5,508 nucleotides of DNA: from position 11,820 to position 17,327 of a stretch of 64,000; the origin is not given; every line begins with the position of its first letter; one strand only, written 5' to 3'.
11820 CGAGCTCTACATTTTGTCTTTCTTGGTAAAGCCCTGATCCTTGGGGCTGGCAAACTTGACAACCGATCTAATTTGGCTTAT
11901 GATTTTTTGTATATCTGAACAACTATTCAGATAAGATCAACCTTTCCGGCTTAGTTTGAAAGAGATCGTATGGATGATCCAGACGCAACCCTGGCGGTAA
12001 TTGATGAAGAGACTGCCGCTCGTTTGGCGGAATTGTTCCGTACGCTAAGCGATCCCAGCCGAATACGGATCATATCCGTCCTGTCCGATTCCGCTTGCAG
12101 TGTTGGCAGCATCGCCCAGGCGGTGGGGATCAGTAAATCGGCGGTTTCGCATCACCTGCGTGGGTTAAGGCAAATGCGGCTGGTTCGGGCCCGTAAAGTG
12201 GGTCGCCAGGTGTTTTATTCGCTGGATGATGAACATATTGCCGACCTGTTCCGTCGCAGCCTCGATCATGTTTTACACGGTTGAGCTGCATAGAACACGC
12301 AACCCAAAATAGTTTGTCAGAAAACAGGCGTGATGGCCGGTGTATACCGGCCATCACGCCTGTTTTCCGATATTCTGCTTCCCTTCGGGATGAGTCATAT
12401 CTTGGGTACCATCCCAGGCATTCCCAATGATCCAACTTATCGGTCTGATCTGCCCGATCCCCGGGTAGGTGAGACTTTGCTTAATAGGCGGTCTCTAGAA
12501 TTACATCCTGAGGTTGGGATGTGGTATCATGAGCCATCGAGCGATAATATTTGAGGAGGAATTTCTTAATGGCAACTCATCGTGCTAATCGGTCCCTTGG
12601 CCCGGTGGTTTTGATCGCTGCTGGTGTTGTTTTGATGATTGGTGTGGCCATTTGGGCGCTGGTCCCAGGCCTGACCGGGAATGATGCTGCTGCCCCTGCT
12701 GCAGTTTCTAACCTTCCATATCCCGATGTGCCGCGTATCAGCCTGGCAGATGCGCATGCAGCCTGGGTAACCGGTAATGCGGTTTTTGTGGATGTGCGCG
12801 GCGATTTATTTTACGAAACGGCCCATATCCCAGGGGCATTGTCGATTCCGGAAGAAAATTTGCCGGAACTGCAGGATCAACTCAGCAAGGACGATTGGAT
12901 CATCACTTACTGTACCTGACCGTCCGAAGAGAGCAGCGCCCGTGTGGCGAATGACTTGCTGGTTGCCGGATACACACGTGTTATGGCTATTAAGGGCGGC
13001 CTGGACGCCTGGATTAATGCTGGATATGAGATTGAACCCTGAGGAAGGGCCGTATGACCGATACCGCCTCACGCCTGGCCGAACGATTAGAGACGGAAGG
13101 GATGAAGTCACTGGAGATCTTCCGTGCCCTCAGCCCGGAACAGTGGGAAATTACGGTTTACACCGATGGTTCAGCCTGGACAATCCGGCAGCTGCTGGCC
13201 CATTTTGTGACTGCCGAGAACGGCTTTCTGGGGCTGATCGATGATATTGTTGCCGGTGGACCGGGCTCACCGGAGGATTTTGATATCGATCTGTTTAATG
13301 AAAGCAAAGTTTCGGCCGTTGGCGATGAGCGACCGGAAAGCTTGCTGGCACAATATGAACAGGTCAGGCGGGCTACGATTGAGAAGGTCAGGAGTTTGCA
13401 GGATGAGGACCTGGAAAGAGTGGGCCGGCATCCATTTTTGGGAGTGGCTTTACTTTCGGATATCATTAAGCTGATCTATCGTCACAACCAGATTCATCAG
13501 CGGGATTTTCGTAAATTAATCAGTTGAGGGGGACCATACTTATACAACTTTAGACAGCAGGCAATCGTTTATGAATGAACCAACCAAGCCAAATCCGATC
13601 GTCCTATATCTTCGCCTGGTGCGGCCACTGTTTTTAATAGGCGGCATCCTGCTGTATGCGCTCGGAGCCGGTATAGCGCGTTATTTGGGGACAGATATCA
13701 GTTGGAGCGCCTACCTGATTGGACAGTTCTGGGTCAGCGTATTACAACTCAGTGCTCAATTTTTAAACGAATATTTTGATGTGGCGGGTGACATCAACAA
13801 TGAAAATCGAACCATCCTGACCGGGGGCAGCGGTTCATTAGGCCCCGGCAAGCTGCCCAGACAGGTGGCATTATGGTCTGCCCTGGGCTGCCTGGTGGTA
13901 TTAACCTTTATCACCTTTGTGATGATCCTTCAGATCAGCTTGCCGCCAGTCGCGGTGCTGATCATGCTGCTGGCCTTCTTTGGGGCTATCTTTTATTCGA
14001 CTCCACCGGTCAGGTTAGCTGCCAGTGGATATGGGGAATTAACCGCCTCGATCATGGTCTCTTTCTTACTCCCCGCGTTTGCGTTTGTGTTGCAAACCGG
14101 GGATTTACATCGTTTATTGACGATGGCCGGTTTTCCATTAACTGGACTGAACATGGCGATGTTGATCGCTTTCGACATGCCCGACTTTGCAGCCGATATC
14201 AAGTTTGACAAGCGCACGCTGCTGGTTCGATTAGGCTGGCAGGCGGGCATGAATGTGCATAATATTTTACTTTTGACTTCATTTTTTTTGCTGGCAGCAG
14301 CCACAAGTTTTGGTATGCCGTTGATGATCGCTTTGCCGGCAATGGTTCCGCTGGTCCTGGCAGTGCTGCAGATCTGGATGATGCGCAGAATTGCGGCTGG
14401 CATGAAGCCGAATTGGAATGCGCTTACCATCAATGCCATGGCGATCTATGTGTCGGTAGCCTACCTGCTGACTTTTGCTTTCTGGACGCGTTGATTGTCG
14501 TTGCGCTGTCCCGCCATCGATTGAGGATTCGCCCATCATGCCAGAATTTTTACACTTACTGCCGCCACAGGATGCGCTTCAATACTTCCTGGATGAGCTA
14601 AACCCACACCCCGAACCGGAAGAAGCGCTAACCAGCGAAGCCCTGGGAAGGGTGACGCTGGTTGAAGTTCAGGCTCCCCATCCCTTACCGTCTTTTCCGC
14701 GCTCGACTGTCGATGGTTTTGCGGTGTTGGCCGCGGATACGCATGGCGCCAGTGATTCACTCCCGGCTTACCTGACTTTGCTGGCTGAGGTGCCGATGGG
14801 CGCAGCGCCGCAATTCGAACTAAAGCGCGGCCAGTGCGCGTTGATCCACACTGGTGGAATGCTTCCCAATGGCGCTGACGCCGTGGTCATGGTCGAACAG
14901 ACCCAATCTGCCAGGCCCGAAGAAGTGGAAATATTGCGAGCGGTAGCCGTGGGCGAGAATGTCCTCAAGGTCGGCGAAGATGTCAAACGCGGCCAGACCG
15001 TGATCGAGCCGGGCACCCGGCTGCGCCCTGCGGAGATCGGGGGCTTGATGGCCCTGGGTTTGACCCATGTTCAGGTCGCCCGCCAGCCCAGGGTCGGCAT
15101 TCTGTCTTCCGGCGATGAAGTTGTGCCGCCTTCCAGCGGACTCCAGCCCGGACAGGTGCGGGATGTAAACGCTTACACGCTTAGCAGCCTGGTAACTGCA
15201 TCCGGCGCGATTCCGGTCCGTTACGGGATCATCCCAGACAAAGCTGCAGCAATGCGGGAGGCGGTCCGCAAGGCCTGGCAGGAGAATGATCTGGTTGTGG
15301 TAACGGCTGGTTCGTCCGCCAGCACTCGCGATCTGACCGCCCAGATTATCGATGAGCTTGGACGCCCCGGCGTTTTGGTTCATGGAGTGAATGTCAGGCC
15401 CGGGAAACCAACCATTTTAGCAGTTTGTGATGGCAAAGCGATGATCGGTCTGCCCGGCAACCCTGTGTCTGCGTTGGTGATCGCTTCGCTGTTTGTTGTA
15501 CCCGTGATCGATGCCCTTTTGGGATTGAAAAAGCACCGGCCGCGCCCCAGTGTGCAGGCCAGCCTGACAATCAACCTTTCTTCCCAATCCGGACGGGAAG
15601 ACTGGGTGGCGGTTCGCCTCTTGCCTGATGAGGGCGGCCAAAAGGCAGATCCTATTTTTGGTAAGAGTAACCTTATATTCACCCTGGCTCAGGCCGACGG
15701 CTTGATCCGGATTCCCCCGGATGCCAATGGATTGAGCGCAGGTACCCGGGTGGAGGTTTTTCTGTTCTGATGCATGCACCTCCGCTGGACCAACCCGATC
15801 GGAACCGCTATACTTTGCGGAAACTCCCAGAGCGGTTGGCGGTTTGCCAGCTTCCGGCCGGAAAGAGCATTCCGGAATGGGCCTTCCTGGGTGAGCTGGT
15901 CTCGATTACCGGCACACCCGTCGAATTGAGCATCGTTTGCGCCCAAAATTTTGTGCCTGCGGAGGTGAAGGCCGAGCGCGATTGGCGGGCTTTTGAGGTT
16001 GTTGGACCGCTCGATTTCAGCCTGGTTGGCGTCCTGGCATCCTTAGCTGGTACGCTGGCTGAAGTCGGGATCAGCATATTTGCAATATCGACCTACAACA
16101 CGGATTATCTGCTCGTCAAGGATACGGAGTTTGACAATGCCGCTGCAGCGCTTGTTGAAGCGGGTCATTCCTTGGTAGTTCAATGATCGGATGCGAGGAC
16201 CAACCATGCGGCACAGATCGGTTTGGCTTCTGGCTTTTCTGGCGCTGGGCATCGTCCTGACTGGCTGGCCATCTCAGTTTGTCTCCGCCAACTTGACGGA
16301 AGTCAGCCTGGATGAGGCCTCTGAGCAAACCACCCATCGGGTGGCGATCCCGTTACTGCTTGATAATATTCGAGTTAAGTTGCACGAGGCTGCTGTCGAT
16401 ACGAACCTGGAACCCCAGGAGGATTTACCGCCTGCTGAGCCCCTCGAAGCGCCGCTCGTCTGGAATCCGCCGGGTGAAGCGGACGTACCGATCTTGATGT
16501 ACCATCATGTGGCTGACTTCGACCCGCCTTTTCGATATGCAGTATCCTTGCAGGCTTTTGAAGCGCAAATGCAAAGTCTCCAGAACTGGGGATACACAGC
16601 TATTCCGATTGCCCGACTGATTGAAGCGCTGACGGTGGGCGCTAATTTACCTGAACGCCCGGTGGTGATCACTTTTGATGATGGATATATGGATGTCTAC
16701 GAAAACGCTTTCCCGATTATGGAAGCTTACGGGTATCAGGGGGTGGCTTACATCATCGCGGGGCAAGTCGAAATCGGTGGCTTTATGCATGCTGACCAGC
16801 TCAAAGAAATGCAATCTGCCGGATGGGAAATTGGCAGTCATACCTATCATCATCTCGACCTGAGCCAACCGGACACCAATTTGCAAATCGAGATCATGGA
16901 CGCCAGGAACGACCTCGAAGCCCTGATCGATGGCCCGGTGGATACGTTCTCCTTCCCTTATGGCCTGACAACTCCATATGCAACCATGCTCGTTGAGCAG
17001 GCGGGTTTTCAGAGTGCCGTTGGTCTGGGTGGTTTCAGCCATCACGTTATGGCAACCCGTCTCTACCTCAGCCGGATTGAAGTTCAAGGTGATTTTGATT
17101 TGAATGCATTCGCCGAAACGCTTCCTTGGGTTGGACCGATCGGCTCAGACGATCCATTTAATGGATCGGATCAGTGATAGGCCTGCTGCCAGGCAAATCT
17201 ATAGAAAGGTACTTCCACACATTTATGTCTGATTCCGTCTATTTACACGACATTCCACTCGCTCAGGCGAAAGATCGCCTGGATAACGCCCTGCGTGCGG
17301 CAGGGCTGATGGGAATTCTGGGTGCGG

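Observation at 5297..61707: At least 25 long perfect palindromes in four or more families occupy almost every intergenic region, with compensatory arm changes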

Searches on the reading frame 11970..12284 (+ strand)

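Call 7: search_protein_families(library=ncbifam, proteins=[window:11970-12284:+])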
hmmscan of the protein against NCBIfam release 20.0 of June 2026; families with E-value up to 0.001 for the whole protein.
window:11970-12284:+ (104 aa): 10 families
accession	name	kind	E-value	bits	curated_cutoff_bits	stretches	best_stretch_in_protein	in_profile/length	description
NF033788.1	HTH_metalloreg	subfamily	1.5e-26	92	55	1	19-93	1-76/77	metalloregulator ArsR/SmtB family transcription factor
NF033789.1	repress_SdpR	subfamily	3.1e-17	62.3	100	1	23-94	2-73/79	autorepressor SdpR family transcription factor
NF047906.1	CdPbTransRegCmtR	equivalog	3.3e-16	59.1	150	1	14-101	6-93/104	Cd(II)/Pb(II)-sensing metalloregulatory transcriptional regulator CmtR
NF045707.1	Dbac_1936_reg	equivalog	1.8e-15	56.8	115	1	16-95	4-83/99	ArsR/SmtB-type metalloregulator TsoR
NF041413.1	ArsR_Rv2640c_fam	equivalog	6.4e-15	55.6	155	1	9-93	22-109/118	Rv2640c family ArsR-like transcriptional regulator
NF040642.1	sulf_sens_BigR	equivalog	1.7e-14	53.6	155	1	14-94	5-85/95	sulfite-sensing transcriptional repressor BigR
NF053755.1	MsvR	equivalog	1.8e-08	34.3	220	1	23-93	7-80/236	transcriptional factor MsvR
NF007528.0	PRK10141.1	subfamily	4.4e-08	33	97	1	21-87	8-75/117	metalloregulator ArsR/SmtB family transcription factor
NF052532.1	TransRegPagRBaca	equivalog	1.7e-06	28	170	1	19-92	17-90/99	transcriptional repressor PagR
TIGR01884.1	cas_HTH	subfamily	2.5e-05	23.8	60.2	1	30-86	143-199/202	CRISPR-associated CARF protein Csa3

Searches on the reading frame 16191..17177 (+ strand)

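Call 8: search_protein_families(library=ncbifam, proteins=[window:16191-17177:+])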
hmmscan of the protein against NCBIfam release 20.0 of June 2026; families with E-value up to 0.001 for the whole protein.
window:16191-17177:+ (328 aa): 8 families
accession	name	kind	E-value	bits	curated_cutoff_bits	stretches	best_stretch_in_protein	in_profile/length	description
TIGR03938.2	deacetyl_PgaB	equivalog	3.1e-24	85.2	321.9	1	100-220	4-144/621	poly-beta-1,6-N-acetyl-D-glucosamine N-deacetylase PgaB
NF011177.0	PRK14582.1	equivalog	2.1e-16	59.4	923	1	99-185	49-136/671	poly-beta-1,6-N-acetyl-D-glucosamine N-deacetylase PgaB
TIGR03933.1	PIA_icaB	equivalog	3.6e-14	52.9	248.35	1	116-301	33-232/245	intercellular adhesin biosynthesis polysaccharide N-deacetylase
NF011176.0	PRK14581.1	equivalog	6.4e-13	47.7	1091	1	93-221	43-188/673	poly-beta-1,6-N-acetyl-D-glucosamine N-deacetylase PgaB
NF050820.1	PolSacchBiosHfsH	equivalog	1.1e-11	44.9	400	1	141-260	19-143/249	oligosaccharide deacetylase HfsH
TIGR02764.1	spore_ybaN_pdaB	equivalog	2e-08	34.3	237.4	1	155-275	5-123/191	polysaccharide deacetylase family sporulation protein PdaB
TIGR04243.1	nodulat_NodB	equivalog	2e-06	27.5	240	1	156-274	2-119/197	chitooligosaccharide deacetylase NodB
TIGR02884.1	spore_pdaA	equivalog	0.00037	20.3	298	1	154-246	35-125/224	delta-lactam-biosynthetic de-N-acetylase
